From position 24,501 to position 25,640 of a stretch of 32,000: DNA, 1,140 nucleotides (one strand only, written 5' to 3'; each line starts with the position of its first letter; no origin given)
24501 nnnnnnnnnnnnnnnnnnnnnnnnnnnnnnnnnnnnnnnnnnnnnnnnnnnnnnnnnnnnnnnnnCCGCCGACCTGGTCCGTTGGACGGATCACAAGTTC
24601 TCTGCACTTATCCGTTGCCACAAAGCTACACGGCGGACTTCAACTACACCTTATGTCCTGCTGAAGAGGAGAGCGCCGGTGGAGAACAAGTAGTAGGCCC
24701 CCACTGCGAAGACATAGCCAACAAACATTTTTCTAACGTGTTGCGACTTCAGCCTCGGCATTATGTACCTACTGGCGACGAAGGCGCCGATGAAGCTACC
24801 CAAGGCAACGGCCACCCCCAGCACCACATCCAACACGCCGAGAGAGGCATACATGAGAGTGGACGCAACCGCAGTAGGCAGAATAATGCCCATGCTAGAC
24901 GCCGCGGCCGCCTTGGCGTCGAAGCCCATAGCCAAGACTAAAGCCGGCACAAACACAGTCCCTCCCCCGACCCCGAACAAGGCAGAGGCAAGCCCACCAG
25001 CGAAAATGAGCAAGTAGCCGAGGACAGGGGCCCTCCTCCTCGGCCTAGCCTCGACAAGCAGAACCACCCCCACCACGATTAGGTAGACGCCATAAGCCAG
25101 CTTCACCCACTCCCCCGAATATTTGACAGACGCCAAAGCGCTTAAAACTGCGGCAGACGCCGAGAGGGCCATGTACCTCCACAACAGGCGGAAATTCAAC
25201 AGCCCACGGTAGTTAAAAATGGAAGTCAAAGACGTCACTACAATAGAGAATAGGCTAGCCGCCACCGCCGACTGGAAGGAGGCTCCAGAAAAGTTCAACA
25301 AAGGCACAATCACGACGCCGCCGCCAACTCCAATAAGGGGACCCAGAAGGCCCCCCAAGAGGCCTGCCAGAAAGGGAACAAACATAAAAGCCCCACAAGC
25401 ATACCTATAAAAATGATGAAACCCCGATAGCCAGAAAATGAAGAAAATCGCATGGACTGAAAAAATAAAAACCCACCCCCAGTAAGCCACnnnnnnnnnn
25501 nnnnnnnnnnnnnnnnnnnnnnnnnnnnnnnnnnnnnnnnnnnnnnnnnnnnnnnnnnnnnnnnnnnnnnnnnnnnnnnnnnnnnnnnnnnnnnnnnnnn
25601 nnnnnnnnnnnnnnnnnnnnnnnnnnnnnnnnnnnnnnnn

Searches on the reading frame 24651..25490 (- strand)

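Call 30: search_protein_families(library=pfam, max_evalue=0.001, proteins=[window:24651-25490:-])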
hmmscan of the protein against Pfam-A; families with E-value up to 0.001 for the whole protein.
window:24651-25490:- (279 aa): 1 family
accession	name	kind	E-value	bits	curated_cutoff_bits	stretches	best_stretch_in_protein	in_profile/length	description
PF01925.25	TauE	-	5.8e-42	144.4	32.6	1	40-266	2-236/237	Sulfite exporter TauE/SafE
